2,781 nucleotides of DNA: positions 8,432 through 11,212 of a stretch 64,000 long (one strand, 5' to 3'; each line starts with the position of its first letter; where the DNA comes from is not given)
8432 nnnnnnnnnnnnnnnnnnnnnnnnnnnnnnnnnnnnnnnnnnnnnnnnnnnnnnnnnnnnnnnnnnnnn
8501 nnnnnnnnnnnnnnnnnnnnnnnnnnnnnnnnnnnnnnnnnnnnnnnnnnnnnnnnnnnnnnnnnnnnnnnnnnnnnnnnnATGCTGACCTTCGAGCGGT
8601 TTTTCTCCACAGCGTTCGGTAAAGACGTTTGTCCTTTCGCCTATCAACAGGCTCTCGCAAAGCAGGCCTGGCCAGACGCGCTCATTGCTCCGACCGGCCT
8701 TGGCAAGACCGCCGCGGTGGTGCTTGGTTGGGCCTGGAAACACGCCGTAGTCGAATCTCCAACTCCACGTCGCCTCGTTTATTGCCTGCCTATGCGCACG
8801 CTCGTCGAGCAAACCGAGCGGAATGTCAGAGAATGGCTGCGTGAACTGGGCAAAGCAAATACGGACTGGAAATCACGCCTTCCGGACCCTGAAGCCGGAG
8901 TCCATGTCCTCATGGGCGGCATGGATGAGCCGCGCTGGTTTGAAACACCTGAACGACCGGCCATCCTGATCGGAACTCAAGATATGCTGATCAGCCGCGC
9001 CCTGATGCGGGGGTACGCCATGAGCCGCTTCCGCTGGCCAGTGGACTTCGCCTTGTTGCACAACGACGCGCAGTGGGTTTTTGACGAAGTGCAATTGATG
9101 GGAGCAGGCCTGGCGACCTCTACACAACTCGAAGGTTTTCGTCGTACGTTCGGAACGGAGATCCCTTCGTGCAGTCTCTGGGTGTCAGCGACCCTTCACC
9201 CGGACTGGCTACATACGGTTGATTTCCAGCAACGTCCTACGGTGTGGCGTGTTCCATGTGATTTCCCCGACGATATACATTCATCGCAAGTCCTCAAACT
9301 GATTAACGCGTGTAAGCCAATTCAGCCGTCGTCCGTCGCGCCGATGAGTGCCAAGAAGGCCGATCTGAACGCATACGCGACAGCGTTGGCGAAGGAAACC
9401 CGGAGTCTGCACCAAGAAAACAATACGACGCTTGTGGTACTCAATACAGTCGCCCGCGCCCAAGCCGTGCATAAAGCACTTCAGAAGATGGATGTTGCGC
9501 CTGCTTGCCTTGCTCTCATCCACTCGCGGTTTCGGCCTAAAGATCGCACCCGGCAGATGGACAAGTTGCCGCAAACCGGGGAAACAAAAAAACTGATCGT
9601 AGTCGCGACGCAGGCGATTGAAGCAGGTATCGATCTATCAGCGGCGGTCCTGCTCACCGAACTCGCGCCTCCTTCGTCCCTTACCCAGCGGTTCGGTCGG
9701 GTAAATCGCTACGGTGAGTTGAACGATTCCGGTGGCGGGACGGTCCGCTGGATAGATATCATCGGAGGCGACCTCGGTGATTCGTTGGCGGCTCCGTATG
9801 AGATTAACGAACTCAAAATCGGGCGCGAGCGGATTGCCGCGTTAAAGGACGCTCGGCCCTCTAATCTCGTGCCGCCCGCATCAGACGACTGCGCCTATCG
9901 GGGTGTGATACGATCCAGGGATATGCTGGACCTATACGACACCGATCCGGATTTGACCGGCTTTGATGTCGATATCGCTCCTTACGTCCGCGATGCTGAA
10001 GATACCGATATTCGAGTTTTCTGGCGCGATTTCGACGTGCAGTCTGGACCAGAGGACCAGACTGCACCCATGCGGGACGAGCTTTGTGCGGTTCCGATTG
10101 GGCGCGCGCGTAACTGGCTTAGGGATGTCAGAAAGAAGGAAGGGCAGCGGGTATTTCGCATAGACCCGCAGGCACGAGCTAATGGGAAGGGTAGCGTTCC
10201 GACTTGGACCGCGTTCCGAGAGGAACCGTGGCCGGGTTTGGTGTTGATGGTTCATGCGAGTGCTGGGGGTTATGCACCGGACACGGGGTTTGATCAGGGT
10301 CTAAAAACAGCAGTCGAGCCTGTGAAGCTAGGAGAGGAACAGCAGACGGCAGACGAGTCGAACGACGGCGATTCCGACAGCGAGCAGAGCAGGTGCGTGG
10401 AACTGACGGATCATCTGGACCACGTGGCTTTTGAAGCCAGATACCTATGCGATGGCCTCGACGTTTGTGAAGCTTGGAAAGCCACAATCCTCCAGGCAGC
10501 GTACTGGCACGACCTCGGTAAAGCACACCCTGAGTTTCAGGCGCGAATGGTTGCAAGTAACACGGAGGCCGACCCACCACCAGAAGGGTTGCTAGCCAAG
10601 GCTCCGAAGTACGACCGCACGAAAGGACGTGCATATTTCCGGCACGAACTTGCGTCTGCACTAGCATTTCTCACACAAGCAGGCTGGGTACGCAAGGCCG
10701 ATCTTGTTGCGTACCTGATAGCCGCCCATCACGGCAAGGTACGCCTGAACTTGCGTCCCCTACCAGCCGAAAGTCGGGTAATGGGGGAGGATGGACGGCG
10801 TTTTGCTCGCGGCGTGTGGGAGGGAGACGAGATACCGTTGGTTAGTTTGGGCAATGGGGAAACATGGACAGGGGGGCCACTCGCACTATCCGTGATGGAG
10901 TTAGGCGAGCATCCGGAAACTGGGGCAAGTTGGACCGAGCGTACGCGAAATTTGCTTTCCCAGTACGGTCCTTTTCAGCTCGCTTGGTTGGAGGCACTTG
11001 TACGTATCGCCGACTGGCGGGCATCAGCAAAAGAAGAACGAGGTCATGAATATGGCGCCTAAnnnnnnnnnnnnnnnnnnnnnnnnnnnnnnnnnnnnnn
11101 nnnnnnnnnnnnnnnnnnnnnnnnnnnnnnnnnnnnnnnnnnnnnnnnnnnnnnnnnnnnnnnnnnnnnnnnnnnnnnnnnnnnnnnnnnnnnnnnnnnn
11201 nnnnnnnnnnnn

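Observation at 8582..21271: Complete type I-G (I-U) CRISPR-Cas locus with 35-repeat array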

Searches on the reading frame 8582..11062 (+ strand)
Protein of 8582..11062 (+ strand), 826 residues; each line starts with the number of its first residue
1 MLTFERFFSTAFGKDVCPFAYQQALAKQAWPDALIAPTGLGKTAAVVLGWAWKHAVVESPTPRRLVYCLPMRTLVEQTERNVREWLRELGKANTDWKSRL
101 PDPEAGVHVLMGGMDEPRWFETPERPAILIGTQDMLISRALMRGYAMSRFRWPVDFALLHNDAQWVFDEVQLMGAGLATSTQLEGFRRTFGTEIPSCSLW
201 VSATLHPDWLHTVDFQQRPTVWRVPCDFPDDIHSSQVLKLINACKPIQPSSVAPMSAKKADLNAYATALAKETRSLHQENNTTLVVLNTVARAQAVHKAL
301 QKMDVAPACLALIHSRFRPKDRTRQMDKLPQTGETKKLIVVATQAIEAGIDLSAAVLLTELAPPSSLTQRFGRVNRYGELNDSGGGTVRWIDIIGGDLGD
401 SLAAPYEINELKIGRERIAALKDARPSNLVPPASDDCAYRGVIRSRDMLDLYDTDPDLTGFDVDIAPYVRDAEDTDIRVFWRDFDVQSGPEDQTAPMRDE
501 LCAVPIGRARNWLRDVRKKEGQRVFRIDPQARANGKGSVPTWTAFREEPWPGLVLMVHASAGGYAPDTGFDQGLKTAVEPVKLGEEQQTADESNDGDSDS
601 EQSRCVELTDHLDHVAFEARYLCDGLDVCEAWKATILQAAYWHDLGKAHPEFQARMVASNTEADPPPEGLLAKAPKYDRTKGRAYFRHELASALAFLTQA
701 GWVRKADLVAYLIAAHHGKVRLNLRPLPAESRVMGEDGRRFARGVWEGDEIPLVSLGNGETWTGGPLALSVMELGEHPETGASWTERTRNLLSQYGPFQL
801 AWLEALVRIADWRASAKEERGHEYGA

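Call 4: search_protein_families(library=ncbifam, proteins=[window:8582-11062:+], max_evalue=0.01)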
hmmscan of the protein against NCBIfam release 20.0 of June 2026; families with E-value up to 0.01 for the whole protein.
window:8582-11062:+ (826 aa): 17 families
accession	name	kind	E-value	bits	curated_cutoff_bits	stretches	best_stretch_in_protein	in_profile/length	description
TIGR02621.3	cas3_GSU0051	exception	2.5e-224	747.8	400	2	4-588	2-596/854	type I-G CRISPR-associated helicase/endonuclease Cas3g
TIGR01587.1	cas3_core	equivalog_domain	1e-36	126.8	102.45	2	276-382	218-324/358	CRISPR-associated helicase Cas3'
TIGR01596.1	cas3_HD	equivalog_domain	2.2e-16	60.4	43.45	1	608-815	1-177/178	CRISPR-associated endonuclease Cas3''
TIGR04121.1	DEXH_lig_assoc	equivalog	1.4e-14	52.8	850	2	275-375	243-344/804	ligase-associated DNA damage response DEXH box helicase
NF007248.0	PRK09694.1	equivalog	3.7e-14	51.7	569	1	283-377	563-662/878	CRISPR-associated helicase/endonuclease Cas3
NF010338.0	PRK13767.1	equivalog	9.7e-06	24.1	849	1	268-378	273-383/877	ATP-dependent helicase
NF041062.1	DpdE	equivalog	3.5e-05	21.9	500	1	259-384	522-644/1048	protein DpdE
NF008744.0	PRK11776.1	equivalog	0.00075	18.2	524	0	277-379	239-338/460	ATP-dependent RNA helicase DbpA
NF008168.0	PRK10917.2-2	equivalog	0.00082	17.7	718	1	290-364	594-666/795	ATP-dependent DNA helicase RecG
TIGR00643.1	recG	equivalog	0.00085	18.1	659.4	1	290-360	466-533/629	ATP-dependent DNA helicase RecG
NF008165.0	PRK10917.1-3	equivalog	0.00095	17.7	711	1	290-358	492-558/692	ATP-dependent DNA helicase RecG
NF008163.0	PRK10917.1-1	equivalog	0.0011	17.3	796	1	289-358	496-564/692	ATP-dependent DNA helicase RecG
NF008166.0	PRK10917.1-4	equivalog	0.0012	17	864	1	287-361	514-581/705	ATP-dependent DNA helicase RecG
TIGR01054.1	rgy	equivalog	0.0018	15.9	471.7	1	3-90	68-151/1172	reverse gyrase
TIGR03158.1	cas3_cyano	exception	0.0026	16.9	69.1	0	281-374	273-356/357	type I-D CRISPR-associated helicase Cas3'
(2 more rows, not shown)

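Call 5: search_protein_families(library=pfam, proteins=[window:8582-11062:+], max_evalue=0.01)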
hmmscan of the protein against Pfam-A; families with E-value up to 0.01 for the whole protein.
window:8582-11062:+ (826 aa): 5 families
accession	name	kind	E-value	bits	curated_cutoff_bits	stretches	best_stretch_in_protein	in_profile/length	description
PF22590.2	Cas3-like_C_2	-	3.5e-24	85.5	27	1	280-377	2-104/106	CRISPR-associated nuclease/helicase Cas3, C-terminal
PF00270.35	DEAD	-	9.5e-12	45.4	26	1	34-208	19-162/167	DEAD/DEAH box helicase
PF18019.7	Cas3_HD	-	1.3e-10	42.1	23.1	1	630-817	51-204/207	Cas3, HD domain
PF00271.37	Helicase_C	-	2.1e-10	41.3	23.5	1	273-378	10-110/110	Helicase conserved C-terminal domain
PF01966.28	HD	-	0.0035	18.1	22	1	610-733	3-106/116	HD domain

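Call 49: search_protein_families(library=padloc, proteins=[window:8582-11062:+], max_evalue=0.01)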
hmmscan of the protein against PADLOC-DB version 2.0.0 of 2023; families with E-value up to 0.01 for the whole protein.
window:8582-11062:+ (826 aa): 40 families (the best 25 are shown)
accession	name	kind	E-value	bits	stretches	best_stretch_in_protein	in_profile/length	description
PDLC01770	Cas3g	-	2.9e-266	883.7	1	3-820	2-731/733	-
PDLC01769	Cas3g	-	5e-118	393.9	2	3-579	7-567/836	-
PDLC00939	Cas3g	-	4.6e-67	224.8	3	3-384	3-397/864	"CRISPR-associated helicase Cas3, subtype Dpsyc"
PDLC01309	Cas3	-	1.1e-61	207.1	3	3-483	2-433/710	CAS-I-U; effector_G3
PDLC01710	Cas3a1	-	5.4e-41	138.9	2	278-381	444-548/745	Cas3_1_CAS-I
PDLC01761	Cas3b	-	6.8e-41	138.7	3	271-378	438-536/705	-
PDLC01762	Cas3b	-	2.8e-39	133.3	2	274-380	443-539/692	-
PDLC01767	Cas3e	-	8.7e-39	131.6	2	259-378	409-520/680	-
PDLC00938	Cas3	-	2.7e-37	126.8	2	276-382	218-324/358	CRISPR-associated helicase Cas3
PDLC01759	Cas3b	-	8.1e-35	118.7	3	259-391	426-547/711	-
PDLC01252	Cas3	-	8.8e-35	118.7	1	35-379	5-290/324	CAS-I; effector_G3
PDLC01765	Cas3c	-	7.6e-34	115.6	3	273-383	370-470/612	-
PDLC01757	Cas3b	-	2.2e-33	113.7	2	276-382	395-498/676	-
PDLC02079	Cas3b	-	3.6e-32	109.4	2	278-412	428-558/691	-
PDLC02080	Cas3b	-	2.1e-30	103.8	2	269-424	465-609/709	-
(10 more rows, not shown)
